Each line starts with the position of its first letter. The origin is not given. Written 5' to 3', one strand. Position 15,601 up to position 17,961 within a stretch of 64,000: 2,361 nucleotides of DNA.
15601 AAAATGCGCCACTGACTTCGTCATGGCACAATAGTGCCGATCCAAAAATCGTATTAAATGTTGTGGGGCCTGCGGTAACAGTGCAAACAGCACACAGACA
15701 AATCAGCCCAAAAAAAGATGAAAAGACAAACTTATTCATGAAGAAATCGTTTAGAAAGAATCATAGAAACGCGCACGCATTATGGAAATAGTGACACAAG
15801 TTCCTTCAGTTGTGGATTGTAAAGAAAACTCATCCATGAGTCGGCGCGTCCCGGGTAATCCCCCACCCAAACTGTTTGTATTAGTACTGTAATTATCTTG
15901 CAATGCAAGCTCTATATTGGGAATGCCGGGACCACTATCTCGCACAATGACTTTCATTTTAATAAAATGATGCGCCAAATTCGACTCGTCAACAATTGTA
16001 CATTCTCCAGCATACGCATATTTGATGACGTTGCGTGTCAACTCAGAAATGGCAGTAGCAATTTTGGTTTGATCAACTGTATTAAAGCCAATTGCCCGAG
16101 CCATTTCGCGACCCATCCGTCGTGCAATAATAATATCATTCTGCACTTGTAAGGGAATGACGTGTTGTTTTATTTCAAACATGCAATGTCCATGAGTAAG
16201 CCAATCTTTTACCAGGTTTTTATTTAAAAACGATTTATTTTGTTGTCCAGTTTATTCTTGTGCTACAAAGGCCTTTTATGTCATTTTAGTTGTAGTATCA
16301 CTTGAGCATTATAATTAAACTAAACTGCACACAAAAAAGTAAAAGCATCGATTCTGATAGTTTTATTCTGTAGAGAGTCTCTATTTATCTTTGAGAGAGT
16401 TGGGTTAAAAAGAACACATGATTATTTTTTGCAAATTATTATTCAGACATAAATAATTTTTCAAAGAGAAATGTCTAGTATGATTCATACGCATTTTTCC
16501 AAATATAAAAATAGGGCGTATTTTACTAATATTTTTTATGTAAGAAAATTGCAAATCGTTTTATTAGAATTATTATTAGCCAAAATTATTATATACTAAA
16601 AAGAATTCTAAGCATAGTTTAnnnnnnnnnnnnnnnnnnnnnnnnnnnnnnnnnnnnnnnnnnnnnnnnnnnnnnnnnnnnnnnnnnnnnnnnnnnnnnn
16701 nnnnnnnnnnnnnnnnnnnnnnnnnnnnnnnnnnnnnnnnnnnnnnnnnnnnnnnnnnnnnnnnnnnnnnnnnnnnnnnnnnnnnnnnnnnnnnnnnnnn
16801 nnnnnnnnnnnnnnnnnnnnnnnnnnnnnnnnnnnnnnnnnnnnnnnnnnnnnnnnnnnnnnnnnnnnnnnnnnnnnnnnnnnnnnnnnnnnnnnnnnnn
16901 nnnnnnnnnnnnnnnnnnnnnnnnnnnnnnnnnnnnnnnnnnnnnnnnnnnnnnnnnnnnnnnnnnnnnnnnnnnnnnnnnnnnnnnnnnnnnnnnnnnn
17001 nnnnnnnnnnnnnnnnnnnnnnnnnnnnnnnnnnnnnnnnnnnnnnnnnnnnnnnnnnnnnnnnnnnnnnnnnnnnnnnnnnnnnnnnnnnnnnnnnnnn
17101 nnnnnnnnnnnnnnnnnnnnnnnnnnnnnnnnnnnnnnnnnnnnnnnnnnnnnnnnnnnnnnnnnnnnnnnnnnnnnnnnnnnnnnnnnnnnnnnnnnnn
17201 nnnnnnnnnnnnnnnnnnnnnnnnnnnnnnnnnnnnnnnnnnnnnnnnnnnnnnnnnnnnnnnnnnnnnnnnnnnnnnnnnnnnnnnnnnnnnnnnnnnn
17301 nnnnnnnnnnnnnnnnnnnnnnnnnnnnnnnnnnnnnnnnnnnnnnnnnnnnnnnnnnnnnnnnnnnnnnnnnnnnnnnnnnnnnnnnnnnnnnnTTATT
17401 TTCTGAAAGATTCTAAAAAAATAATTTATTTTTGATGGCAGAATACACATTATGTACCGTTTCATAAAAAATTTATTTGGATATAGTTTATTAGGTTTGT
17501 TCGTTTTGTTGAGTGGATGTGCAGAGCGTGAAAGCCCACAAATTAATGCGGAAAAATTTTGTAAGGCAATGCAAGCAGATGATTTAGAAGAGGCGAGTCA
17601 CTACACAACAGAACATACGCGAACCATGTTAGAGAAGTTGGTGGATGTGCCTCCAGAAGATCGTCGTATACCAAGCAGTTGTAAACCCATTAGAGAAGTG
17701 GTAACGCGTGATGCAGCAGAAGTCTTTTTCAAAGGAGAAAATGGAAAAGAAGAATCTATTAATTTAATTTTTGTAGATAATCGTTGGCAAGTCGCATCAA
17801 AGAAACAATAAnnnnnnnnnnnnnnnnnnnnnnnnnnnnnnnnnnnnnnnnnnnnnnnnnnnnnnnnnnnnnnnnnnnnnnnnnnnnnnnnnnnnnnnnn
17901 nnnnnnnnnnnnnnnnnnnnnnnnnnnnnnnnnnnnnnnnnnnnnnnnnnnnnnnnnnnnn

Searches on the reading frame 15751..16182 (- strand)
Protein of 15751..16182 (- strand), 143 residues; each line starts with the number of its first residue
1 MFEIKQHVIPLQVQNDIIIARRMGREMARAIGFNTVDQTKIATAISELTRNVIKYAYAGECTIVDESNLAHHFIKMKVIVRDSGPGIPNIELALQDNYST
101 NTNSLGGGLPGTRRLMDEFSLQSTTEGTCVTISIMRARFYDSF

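Call 8: search_protein_families(library=pfam, proteins=[window:15751-16182:-], max_evalue=0.001)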
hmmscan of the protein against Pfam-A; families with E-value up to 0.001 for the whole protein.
window:15751-16182:- (143 aa): 2 families
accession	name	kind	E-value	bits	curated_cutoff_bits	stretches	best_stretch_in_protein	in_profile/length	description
PF13581.12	HATPase_c_2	-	1.6e-12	47.9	27.4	1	20-133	11-126/127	Histidine kinase-like ATPase domain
PF02518.31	HATPase_c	-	1.9e-09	38.4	26.4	1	37-134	2-107/111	Histidine kinase-, DNA gyrase B-, and HSP90-like ATPase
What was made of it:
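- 15751..16182 (-): Candidate partner 1: an orphan RsbT-type serine kinase (143 aa, HATPase_c_2) in an operon with a 166-aa secreted protein and an M48 peptidase. Pfam (call 8).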

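Call 43: find_homologous_proteins(query=window:15751-16182:-, max_evalue=0.00001)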
Query window:15751-16182:- (143 aa): 341 proteins with E <= 0.00001 among 351 candidates; the best 120 are listed.
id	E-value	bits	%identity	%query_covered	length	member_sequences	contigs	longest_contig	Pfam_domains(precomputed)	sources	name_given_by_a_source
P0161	2.8e-87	307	99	100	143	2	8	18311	PF13581.13,PF02518.32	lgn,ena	-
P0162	3.1e-68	245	84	95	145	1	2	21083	PF13581.13,PF02518.32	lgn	-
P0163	2.1e-37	146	55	91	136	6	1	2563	PF13581.13,PF02518.32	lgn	-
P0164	5.4e-36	141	51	94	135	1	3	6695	PF13581.13,PF02518.32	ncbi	ncbi:MAG: anti-sigma regulatory factor [Dehalococcoidia bacterium]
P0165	1.0e-35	140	52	94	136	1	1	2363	PF13581.13,PF02518.32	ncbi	-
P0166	1.7e-35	140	53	90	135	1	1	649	PF13581.13,PF02518.32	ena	-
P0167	2.1e-35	139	57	81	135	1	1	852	PF13581.13,PF02518.32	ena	-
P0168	2.5e-35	139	53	91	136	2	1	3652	PF13581.13,PF02518.32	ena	-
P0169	4.0e-35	138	51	94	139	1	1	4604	PF13581.13,PF02518.32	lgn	-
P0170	1.8e-34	136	55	84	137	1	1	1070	PF13581.13,PF02518.32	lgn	-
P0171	4.1e-34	135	50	95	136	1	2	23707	PF13581.13,PF02518.32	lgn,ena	-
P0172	5.5e-34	135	52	91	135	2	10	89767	PF13581.13,PF02518.32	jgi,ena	-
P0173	6.3e-34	135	47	92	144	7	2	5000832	PF13581.13,PF02518.32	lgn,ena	-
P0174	7.9e-34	134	52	95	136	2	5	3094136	PF13581.13,PF02518.32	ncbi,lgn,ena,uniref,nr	ncbi:anti-sigma regulatory factor [Candidatus Lucifugimonas marina]|uniref:Anti-sigma regulatory fac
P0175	9.6e-34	134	50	95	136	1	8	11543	PF13581.13,PF02518.32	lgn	-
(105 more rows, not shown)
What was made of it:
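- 15751..16182 (-): It is 50-58% identical to proteins annotated as RsbT (call 43).
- The kinase is a clear RsbT relative (call 43).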

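Call 44: find_encoding_contigs(protein=P0162, flank=10000, max_places=3)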
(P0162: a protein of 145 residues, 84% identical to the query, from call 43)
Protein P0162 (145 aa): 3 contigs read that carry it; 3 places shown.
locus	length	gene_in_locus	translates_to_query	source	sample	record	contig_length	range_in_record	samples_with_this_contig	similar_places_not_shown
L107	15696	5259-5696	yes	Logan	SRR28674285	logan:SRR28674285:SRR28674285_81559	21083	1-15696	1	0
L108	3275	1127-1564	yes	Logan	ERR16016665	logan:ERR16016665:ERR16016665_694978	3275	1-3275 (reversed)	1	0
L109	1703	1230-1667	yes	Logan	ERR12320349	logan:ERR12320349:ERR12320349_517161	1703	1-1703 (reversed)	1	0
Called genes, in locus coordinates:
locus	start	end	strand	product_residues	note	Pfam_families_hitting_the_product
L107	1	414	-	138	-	?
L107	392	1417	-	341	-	PF04166:PdxA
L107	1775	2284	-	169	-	PF05708:Peptidase_C92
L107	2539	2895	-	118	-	-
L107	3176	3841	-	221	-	PF03550:LolB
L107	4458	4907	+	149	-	PF01385:OrfB_IS605 (weak)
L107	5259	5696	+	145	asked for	PF13581:HATPase_c_2, PF02518:HATPase_c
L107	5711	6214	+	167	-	-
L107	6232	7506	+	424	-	PF16491:Peptidase_M48_N, PF01435:Peptidase_M48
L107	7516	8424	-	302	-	PF01370:Epimerase (weak), PF13460:NAD_binding_10, PF01370:Epimerase (weak)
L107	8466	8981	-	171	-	PF00583:Acetyltransf_1, PF13673:Acetyltransf_10, PF13508:Acetyltransf_7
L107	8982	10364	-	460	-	-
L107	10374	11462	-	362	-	PF07728:AAA_5 (weak), PF13401:AAA_22 (faint)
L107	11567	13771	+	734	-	PF00560:LRR_1 (faint), PF23598:LRR_14 (faint), PF12799:LRR_4 (weak), PF13855:LRR_8 (weak), PF12799:LRR_4 (weak)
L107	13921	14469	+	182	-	PF00908:dTDP_sugar_isom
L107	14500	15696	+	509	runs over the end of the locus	PF01336:tRNA_anti-codon, PF00152:tRNA-synt_2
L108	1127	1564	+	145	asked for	PF13581:HATPase_c_2, PF02518:HATPase_c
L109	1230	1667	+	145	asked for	PF13581:HATPase_c_2, PF02518:HATPase_c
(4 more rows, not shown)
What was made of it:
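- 15751..16182 (-): It is orphan in the sister species too (L107, call 44).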

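Call 45: find_encoding_contigs(protein=P0171, flank=5000, max_places=2)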
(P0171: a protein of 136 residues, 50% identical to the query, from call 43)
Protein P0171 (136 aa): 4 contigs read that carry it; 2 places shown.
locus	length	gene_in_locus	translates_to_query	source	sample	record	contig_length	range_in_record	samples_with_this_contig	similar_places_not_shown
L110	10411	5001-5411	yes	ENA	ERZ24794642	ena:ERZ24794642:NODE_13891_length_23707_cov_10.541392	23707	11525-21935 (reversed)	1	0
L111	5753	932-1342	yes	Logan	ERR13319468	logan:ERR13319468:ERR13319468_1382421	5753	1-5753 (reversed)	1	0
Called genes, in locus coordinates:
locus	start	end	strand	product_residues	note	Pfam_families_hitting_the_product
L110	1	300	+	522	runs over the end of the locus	PF04715:, PF00425:Chorismate_bind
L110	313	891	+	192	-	PF00117:GATase, PF07722:Peptidase_C26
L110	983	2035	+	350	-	PF02885:Glycos_trans_3N, PF00591:Glycos_transf_3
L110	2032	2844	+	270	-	PF00218:IGPS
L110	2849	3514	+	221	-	PF00697:PRAI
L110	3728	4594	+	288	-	PF00989:PAS, PF08448:PAS_4 (weak), PF13188:PAS_8 (weak), PF13426:PAS_9, PF01740:STAS, PF13466:STAS_2 (weak)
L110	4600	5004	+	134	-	PF01740:STAS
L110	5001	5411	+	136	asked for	PF13581:HATPase_c_2, PF02518:HATPase_c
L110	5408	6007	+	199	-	PF07228:SpoIIE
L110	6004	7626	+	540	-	PF08673:RsbU_N, PF00990:GGDEF, PF00563:EAL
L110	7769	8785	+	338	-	PF01408:GFO_IDH_MocA (weak), PF22725:GFO_IDH_MocA_C3, PF02894:GFO_IDH_MocA_C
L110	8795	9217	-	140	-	-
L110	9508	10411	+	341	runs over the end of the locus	PF03951:Gln-synt_N, PF00120:Gln-synt_C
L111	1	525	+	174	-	?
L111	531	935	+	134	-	PF01740:STAS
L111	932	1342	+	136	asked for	PF13581:HATPase_c_2, PF02518:HATPase_c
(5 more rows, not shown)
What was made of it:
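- Closest known: RsbS/RsbR stressosome scaffold with the RsbT kinase. Same: An RsbT-type kinase is present and orphan (calls 43-45).
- Its homologues sit in rsbR-rsbS-rsbT-rsbX modules (call 45).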

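Call 63: search_protein_families(library=padloc, proteins=[window:15751-16182:-], max_evalue=0.1)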
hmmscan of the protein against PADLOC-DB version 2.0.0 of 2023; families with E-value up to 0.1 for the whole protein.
window:15751-16182:- (143 aa): 0 families

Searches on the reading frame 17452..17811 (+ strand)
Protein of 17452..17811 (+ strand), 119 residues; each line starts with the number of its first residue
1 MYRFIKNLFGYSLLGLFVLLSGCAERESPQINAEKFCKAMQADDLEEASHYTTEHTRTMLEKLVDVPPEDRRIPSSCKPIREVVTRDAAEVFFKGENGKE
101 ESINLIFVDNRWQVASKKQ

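Call 8: search_protein_families(library=pfam, proteins=[window:17452-17811:+], max_evalue=0.001)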
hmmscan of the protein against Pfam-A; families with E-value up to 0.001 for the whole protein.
window:17452-17811:+ (119 aa): 1 family
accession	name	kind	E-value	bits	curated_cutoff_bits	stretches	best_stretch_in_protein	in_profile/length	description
PF12870.14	DUF4878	-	0.00025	21.8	24.1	0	22-78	2-58/112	Domain of unknown function (DUF4878)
